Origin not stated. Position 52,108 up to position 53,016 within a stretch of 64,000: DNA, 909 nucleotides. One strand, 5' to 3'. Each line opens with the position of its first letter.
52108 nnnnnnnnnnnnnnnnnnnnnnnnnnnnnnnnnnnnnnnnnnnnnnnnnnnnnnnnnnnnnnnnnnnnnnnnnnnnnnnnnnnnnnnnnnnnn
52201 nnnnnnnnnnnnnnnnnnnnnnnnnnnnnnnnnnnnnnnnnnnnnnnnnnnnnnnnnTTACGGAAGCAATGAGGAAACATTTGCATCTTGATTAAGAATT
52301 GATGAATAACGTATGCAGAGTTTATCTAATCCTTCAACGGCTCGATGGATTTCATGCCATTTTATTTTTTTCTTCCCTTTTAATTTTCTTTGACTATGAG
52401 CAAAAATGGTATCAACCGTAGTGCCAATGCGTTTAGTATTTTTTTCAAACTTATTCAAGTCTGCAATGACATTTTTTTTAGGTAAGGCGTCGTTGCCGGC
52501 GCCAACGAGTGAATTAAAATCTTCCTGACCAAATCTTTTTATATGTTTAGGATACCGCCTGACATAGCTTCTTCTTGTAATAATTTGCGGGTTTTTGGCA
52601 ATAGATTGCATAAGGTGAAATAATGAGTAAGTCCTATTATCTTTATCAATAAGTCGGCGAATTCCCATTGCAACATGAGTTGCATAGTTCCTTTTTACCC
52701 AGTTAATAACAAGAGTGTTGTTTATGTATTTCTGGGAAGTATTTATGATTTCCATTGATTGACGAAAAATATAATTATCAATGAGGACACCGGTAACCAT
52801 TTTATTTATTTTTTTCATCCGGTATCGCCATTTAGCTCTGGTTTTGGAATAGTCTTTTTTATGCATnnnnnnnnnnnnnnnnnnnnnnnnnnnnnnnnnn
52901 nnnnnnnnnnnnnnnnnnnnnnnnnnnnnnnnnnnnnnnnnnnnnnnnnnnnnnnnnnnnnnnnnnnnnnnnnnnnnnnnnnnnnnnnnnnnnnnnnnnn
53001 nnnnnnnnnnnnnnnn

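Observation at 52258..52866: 202-aa protein with an R-N-x3-H (HEPN-type) motif and no other recognisable domain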

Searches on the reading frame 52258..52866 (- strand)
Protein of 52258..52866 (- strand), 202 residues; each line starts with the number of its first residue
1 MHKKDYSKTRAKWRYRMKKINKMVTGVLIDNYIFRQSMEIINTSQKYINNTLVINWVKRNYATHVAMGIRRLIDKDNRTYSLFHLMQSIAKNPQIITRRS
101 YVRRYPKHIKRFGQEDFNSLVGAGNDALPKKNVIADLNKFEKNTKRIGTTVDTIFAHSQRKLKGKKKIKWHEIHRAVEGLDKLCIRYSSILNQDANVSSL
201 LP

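Call 3: search_protein_families(library=pfam, proteins=[window:52258-52866:-], max_evalue=10)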
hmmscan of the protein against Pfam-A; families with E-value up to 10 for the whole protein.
window:52258-52866:- (202 aa): 2 families
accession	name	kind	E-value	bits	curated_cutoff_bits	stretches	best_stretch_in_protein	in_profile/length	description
PF18734.6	HEPN_AbiU2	-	1.3e-09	38.3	26.8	1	54-197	42-178/193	AbiU2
PF08651.15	DASH_Duo1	-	0.0095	16.2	25.4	1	155-201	16-61/74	DASH complex subunit Duo1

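Call 4: search_protein_families(library=padloc, proteins=[window:52258-52866:-], max_evalue=10)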
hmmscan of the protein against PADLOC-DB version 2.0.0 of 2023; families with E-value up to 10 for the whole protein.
window:52258-52866:- (202 aa): 0 families

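Call 5: search_protein_families(library=ncbifam, proteins=[window:52258-52866:-], max_evalue=10)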
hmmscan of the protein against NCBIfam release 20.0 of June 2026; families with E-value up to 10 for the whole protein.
window:52258-52866:- (202 aa): 2 families
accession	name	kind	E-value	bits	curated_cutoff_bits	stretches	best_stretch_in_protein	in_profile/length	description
NF006168.0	PRK08309.1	equivalog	0.002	18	168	1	39-99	65-124/182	short chain dehydrogenase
TIGR01521.1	FruBisAldo_II_B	equivalog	0.15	11.1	496.35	1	40-133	242-334/347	class II fructose-bisphosphate aldolase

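Call 6: search_protein_families(library=phrogs, proteins=[window:52258-52866:-], max_evalue=10)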
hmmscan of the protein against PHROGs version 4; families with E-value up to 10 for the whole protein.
window:52258-52866:- (202 aa): 2 families
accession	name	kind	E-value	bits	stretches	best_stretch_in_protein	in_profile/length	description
phrog_26259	-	unknown function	0.026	14.9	1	38-110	121-197/201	-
phrog_4583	-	transcription regulation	0.13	13.3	1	159-181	41-63/81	transcriptional repressor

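Call 8: find_homologous_proteins(query=window:52258-52866:-, max_evalue=0.001)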
Query window:52258-52866:- (202 aa): 2 proteins with E <= 0.001 among 50 candidates.
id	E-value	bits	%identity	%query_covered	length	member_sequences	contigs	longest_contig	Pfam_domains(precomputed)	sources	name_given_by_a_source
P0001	1.6e-117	408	100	92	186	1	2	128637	PF18734.7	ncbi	ncbi:hypothetical protein ACFL1I_00895 [Candidatus Omnitrophota bacterium]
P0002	4.8e-96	338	76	100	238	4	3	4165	PF18734.7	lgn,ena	-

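Call 9: search_solved_structures(query=window:52258-52866:-, max_evalue=10)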
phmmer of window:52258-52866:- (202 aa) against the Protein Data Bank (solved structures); distinct sequences matched with E-value up to 10: 1.
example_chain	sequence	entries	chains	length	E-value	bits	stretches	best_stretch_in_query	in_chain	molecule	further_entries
7pkt_m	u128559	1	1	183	0.75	12.7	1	5-82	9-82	Mitochondrial ribosomal protein L17,bL17m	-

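Call 12: find_encoding_contigs(protein=P0002, flank=10000, max_places=6)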
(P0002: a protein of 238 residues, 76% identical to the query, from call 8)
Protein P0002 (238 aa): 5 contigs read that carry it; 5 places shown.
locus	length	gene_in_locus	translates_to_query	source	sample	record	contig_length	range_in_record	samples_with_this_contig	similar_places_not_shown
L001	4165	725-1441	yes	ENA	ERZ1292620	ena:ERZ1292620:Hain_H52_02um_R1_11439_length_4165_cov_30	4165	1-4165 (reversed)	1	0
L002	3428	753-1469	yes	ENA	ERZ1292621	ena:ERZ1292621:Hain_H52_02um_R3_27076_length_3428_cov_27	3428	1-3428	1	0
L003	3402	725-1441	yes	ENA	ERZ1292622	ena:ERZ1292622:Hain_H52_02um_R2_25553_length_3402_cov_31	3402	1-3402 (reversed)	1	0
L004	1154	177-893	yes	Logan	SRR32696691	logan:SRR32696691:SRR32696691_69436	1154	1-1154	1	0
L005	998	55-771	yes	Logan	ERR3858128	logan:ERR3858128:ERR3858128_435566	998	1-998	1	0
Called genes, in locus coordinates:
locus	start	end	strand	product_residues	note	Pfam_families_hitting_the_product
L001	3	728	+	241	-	?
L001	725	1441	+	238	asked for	PF18734:HEPN_AbiU2 (weak)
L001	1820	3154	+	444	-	PF13173:AAA_14, PF13635:DUF4143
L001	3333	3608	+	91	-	PF19891:DUF6364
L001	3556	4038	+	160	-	PF01850:PIN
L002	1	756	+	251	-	?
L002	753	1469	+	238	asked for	PF18734:HEPN_AbiU2 (weak)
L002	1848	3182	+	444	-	PF13173:AAA_14, PF13635:DUF4143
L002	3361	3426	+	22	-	?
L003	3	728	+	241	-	?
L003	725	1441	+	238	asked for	PF18734:HEPN_AbiU2 (weak)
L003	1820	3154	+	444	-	PF13173:AAA_14, PF13635:DUF4143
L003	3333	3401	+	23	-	?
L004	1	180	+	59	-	?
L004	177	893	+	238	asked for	PF18734:HEPN_AbiU2 (weak)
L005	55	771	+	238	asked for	PF18734:HEPN_AbiU2 (weak)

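Call 13: find_encoding_contigs(protein=P0001, flank=10000, max_places=4)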
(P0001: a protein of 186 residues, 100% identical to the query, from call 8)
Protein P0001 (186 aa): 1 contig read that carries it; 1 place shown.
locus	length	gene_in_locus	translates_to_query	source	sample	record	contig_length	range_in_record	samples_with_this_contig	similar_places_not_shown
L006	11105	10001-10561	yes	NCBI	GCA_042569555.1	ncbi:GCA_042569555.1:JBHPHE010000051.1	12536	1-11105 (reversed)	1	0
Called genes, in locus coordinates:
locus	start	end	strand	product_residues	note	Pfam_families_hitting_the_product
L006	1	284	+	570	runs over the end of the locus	PF00496:SBP_bac_5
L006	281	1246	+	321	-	PF00528:BPD_transp_1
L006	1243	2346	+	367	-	PF12911:OppC_N, PF00528:BPD_transp_1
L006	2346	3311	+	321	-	PF00005:ABC_tran, PF08352:oligo_HPY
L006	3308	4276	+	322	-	PF02463:SMC_N (faint), PF00005:ABC_tran, PF13304:AAA_21 (faint), PF08352:oligo_HPY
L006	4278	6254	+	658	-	PF01074:Glyco_hydro_38N (weak), PF03065:Glyco_hydro_57, PF09094:AmyA-A_glucT_m, PF09095:AmyA-gluTrfs_C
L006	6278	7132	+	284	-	PF00924:MS_channel_2nd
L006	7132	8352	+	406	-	PF00483:NTP_transferase, PF24894:Hexapep_GlmU, PF25084:LbH_EIF2B (weak), PF25087:GMPPB_C (weak), PF25247:LbH_GLGC (weak)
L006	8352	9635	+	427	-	PF00330:Aconitase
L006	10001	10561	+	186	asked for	PF18734:HEPN_AbiU2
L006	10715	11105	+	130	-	?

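Call 18: search_protein_families(library=pfam, proteins=[L002:1-753:+, P0002], max_evalue=1)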
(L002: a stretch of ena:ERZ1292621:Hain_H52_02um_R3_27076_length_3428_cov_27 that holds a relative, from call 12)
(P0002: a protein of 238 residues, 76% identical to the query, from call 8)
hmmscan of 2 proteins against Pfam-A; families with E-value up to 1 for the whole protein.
L002:1-753:+ (251 aa): 0 families

P0002 (238 aa): 3 families
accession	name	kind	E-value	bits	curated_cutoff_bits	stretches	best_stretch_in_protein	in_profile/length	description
PF18734.6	HEPN_AbiU2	-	2.2e-07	31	26.8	1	53-200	37-177/193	AbiU2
PF08651.15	DASH_Duo1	-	0.092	13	25.4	1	140-205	5-61/74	DASH complex subunit Duo1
PF10158.14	LOH1CR12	-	0.15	12.6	24.7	0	134-198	44-106/131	Tumour suppressor protein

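Call 19: search_protein_representatives(protein=window:52258-52866:-)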
Query: 202 residues. Proteins with E-value up to 0.001 (for the whole library): 883; up to 1e-10: 182; up to 1e-30: 5. The best 150 are listed.
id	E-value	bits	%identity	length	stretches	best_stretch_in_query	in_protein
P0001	5.0e-118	407.9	100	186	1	17-202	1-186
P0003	3.7e-47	176.8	42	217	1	1-196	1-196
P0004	8.1e-46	172.4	39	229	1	4-196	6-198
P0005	1.1e-31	126.4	34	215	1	9-202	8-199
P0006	1.1e-31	126.3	37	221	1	8-202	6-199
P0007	1.4e-30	122.7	34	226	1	3-194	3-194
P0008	1.7e-30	122.5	36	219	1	2-193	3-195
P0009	7.4e-30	120.4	35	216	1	3-193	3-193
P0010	4.5e-27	111.3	33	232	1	4-201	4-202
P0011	6.1e-27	110.9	36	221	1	7-202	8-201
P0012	5.7e-26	107.7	41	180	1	57-200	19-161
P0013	4.2e-25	104.9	41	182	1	48-201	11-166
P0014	5.5e-25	104.5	30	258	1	7-194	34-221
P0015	6.3e-25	104.3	32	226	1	3-202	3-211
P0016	9.4e-25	103.8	30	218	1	4-196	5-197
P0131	1.8e-12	63.7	23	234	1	11-193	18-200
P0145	7.8e-12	61.6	22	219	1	22-193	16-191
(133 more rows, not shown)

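Call 27: search_solved_structures(query=A2, max_evalue=10)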
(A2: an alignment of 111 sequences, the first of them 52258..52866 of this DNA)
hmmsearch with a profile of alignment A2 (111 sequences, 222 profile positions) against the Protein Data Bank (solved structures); distinct sequences matched with E-value up to 10: 5.
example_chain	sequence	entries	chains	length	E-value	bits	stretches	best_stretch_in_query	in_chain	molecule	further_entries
9r1o_A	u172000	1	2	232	3.2e-05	26.6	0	163-198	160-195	sc-apCC-6-DPH-NR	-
5frg_A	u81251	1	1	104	0.04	16.5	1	7-58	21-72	FORMIN-BINDING PROTEIN 1-LIKE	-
1kkh_A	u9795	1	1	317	0.49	12.9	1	12-61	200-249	Mevalonate Kinase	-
1vis_A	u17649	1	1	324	0.5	12.9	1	12-61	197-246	Mevalonate kinase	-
8g8i_A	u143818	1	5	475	0.66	12.5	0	33-95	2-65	C3HR3_9r_shift4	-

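Call 33: predict_structure(alignment_id=A2)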
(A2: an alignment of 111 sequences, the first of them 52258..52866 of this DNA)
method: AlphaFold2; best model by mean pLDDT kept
length: 202 residues; sequences in the alignment: 111
mean_pLDDT: 94.8   pTM: 0.89
mean pLDDT of the five models: 94.8, 94.3, 94.2, 93.7, 93.7
residues with pLDDT >= 90: 175; 70-90: 25; 50-70: 2; < 50: 0
segments of 3 or more residues with pLDDT < 50: none
pLDDT, mean of each block of 10 residues (from residue 1): 97 98 98 97 90 95 95 96 98 98 97 97 98 98 92 86 84 96 97 89 94
secondary structure, 60 per line:
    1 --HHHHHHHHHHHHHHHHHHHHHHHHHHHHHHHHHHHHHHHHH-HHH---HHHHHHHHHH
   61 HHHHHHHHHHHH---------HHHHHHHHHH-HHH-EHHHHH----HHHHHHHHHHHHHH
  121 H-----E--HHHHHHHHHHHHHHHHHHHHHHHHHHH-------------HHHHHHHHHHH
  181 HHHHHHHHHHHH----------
elements in order: H3-43 H51-72 H82-91 H98-102 H107-121 H130-156 H170-192

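Call 36: fold_search(model_id=the predicted structure, library=pdb)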
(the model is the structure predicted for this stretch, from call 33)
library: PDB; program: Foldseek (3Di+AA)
matches with E <= 10: 324; with E <= 0.001: 0
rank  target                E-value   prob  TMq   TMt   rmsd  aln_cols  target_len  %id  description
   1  8tzj_C                2.9e-01  0.54  0.31  0.31  14.6       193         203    9  Cryo-EM structure of Vibrio cholerae FtsE/FtsX complex (released 2023-12-20)
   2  7nuf_A                2.9e-01  0.38  0.27  0.14  12.5       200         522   10  Vaccinia virus protein 018 in complex with STAT1 (released 2021-07-28)
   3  7jh6_A                3.1e-01  0.60  0.32  0.35   8.7       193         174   10  De novo designed two-domain di-Zn(II) and porphyrin-binding protein (released 2020-12-09)
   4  6fpd                  5.3e-01  0.21  0.25  0.25  21.0       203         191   11  AB21 protein from Agaricus bisporus (released 2018-05-16)
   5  4u5a_C                5.3e-01  0.16  0.21  0.24  12.3       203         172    7  Sporozoite Protein for Cell Traversal (released 2014-12-24)
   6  9gbt_A                5.6e-01  0.08  0.16  0.16  20.2       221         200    8  De novo designed retro-aldolase 13 (RAD13) (released 2025-08-13)
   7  6z0c_A                6.2e-01  0.14  0.21  0.21  14.4       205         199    9  Structure of in silico modelled artificial Maquette-3 protein (released 2021-03-17)
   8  6qhd_B                6.8e-01  0.11  0.18  0.09  15.3       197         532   11  Lysine acetylated and tyrosine phosphorylated STAT3 in a complex with DNA (released 2019-06-19)
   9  7xge_C                7.2e-01  0.14  0.21  0.24  14.2       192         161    8  Crystal structure of MCL-1 in complex with computationally designed inhibitor protein (released 2022-07-20)
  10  6z0c_C                7.6e-01  0.12  0.20  0.21  14.4       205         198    9  Structure of in silico modelled artificial Maquette-3 protein (released 2021-03-17)
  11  8b91_B                9.3e-01  0.10  0.22  0.19  20.3       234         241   12  Crystal structure of mutant PPARG (C313A) and NCOR2 with an inverse agonist (compound SI-1) (released 2022-12-28)
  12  5qy4_A                1.0e+00  0.06  0.14  0.12  26.1       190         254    9  PanDDA analysis group deposition -- Aar2/RNaseH in complex with fragment F2X-Entry B08a (released 2020-06-10)
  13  3o42_A                1.1e+00  0.08  0.18  0.18  19.9       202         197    9  Complex of an alpha/beta-peptide based on the gp41 CHR domain bound to gp41-5 (released 2011-08-24)
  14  3jbi_V                1.1e+00  0.21  0.24  0.33  10.6       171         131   10  MDFF model of the vinculin tail domain bound to F-actin (released 2015-11-04)
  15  6e7e                  1.3e+00  0.20  0.26  0.29  10.0       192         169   11  High resolution crystal structure of IncA soluble domain (released 2019-07-10)
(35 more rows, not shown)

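Call 37: find_homologous_proteins(query=A2, max_evalue=0.001)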
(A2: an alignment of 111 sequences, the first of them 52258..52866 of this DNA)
Query A2 (111 sequences) (202 aa, profile of the alignment): 5 proteins with E <= 0.001 among 1833 candidates.
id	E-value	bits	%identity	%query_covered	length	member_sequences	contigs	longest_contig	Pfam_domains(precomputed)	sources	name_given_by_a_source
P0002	6.2e-65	237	76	100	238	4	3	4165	PF18734.7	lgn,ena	-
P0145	1.2e-59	219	23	90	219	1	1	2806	PF18734.7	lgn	-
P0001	4.4e-59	218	100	92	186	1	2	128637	PF18734.7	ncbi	ncbi:hypothetical protein ACFL1I_00895 [Candidatus Omnitrophota bacterium]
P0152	1.2e-55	206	22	95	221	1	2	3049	PF18734.7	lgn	-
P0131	1.3e-48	183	23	96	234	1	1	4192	-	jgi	jgi:hypothetical protein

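Call 43: search_protein_families(library=pfam, alignment_id=A2, max_evalue=0.1)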
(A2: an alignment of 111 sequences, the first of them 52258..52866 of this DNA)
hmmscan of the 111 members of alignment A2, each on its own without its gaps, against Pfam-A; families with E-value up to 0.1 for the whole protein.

A. member 1, window:52258-52866:- (202 aa): 2 families
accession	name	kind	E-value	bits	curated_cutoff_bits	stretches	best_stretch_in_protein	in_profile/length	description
PF18734.6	HEPN_AbiU2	-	1.3e-09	38.3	26.8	1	54-197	42-178/193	AbiU2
PF08651.15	DASH_Duo1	-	0.0095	16.2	25.4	0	155-201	16-61/74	DASH complex subunit Duo1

B. families by the number of members that match (of 111 scanned): 38 families (the first 25 are shown)
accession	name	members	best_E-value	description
PF18734.6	HEPN_AbiU2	108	1.1e-17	AbiU2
PF16916.11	ZT_dimer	3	0.04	Dimerisation domain of Zinc Transporter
PF17241.8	Retrotran_gag_4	2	0.0044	Ty5 Gag N-terminal region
PF08651.15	DASH_Duo1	2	0.0095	DASH complex subunit Duo1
PF23362.1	DHX37_C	1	0.0018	DEAH helicase DHX37 C-terminal domain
PF25539.1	Bestrophin_2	1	0.0024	Bacterial/Fungal Bestrophin protein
PF08220.18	HTH_DeoR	1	0.0033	DeoR-like helix-turn-helix domain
PF19701.4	DUF6199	1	0.0036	Family of unknown function (DUF6199)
PF13326.11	PSII_Pbs27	1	0.0073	Photosystem II Pbs27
PF11638.13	DnaA_N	1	0.0078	DnaA N-terminal domain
PF01239.28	PPTA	1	0.012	Protein prenyltransferase alpha subunit repeat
PF25307.1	SEA_Gpr126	1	0.014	SEA domain of adhesion GPCR Gpr126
PF25280.1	POTRA2_Toc75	1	0.018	Toc75-like, second POTRA domain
PF14523.12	Syntaxin_2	1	0.018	Syntaxin-like protein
PF15360.11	Apelin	1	0.023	APJ endogenous ligand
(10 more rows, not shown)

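Call 45: fold_search(model_id=the predicted structure, library=viral)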
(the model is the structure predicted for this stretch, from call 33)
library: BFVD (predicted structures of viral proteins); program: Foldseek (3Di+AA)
matches with E <= 10: 254; with E <= 0.001: 0
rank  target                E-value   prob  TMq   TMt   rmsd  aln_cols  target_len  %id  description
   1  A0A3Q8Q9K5            5.4e-01  0.21  0.24  0.28  18.7       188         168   12  Uncharacterized protein [Sulfolobales Beppu filamentous phage 1]
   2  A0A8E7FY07            6.0e-01  0.14  0.21  0.20  30.1       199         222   13  (no name in the UniProt tables at hand)
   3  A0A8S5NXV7            8.1e-01  0.20  0.29  0.28  14.6       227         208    7  Uncharacterized protein [Siphoviridae sp. ctINK4]
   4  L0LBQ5                9.0e-01  0.21  0.29  0.11  18.8       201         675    8  Tail fiber protein [Bacillus phage phiAGATE]
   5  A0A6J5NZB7            9.0e-01  0.10  0.21  0.13  19.4       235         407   10  Phage head morphogenesis domain [uncultured Caudovirales phage]
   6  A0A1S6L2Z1            9.4e-01  0.09  0.21  0.19  21.1       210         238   10  Uncharacterized protein [Erwinia phage vB_EamM_Yoloswag]
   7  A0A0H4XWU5            9.4e-01  0.06  0.17  0.13  18.2       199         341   12  Uncharacterized protein [Salmon gill poxvirus]
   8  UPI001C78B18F         1.0e+00  0.15  0.26  0.22  15.4       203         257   10  (no name look-up for this kind of identifier)
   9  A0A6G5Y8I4            1.0e+00  0.10  0.20  0.10  12.6       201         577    9  (no name in the UniProt tables at hand)
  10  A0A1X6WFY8            1.1e+00  0.16  0.28  0.24  29.8       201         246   15  (no name in the UniProt tables at hand)
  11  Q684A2                1.1e+00  0.13  0.20  0.29  10.4       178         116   12  (no name in the UniProt tables at hand)
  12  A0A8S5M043            1.2e+00  0.08  0.21  0.11  14.0       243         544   12  Minor capsid protein [Siphoviridae sp. ctr0N4]
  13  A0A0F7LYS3            1.2e+00  0.07  0.18  0.16  16.9       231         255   12  (no name in the UniProt tables at hand)
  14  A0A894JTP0            1.2e+00  0.08  0.20  0.13  23.4       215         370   11  (no name in the UniProt tables at hand)
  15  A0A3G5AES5            1.2e+00  0.08  0.20  0.10  14.2       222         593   13  Uncharacterized protein [Satyrvirus sp.]
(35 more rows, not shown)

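Call 49: find_related_loci(query=A4, collection=genome_contigs, flank=6000)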
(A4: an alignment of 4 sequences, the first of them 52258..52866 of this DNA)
Query A4 (202 aa) in genome_contigs; peptide patterns used: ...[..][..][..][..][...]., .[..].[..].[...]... (x = any residue, [..] = any of these).
110 stretches matched a pattern; 1 encode a relative of the query (tblastn E <= 1e-3); 1 distinct loci.
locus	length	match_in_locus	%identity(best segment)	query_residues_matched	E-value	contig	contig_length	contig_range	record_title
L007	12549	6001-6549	27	12-193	1e-19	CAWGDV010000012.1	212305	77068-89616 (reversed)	MAG: uncultured Nitrospiraceae bacterium isolate MFD02159.bin.1.78 genome assembly, contig: contig_26255, whole genome s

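Call 50: find_encoding_contigs(protein=P0131, flank=6000, max_places=4)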
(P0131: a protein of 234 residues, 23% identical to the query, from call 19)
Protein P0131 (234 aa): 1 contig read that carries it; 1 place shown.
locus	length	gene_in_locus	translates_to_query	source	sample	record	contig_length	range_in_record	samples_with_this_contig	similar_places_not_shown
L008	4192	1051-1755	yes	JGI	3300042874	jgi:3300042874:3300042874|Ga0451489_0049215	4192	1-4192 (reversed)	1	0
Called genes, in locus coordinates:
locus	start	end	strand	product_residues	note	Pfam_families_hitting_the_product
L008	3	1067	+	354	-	?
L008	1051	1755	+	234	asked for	-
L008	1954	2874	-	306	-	PF25174:Beta-prop_THOC3 (weak), PF25460:Beta-prop_Aladin (faint), PF26549:Tricorn_N, PF07676:PD40, PF26549:Tricorn_N, PF07676:PD40 (weak), PF26550:Tricorn_2nd, PF26549:Tricorn_N (weak), +2 more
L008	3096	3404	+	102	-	-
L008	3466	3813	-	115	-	-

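Call 51: find_encoding_contigs(protein=P0145, flank=6000, max_places=4)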
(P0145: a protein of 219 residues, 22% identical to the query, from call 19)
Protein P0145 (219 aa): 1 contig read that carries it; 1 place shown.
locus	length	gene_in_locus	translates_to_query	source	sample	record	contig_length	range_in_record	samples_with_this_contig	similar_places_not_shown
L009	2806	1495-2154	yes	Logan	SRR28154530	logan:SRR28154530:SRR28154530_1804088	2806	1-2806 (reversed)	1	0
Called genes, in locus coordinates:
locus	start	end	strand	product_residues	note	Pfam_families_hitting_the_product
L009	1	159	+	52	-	?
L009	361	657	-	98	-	-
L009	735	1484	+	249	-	PF10899:AbiGi (faint)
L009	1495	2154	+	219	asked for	PF18734:HEPN_AbiU2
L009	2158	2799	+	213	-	-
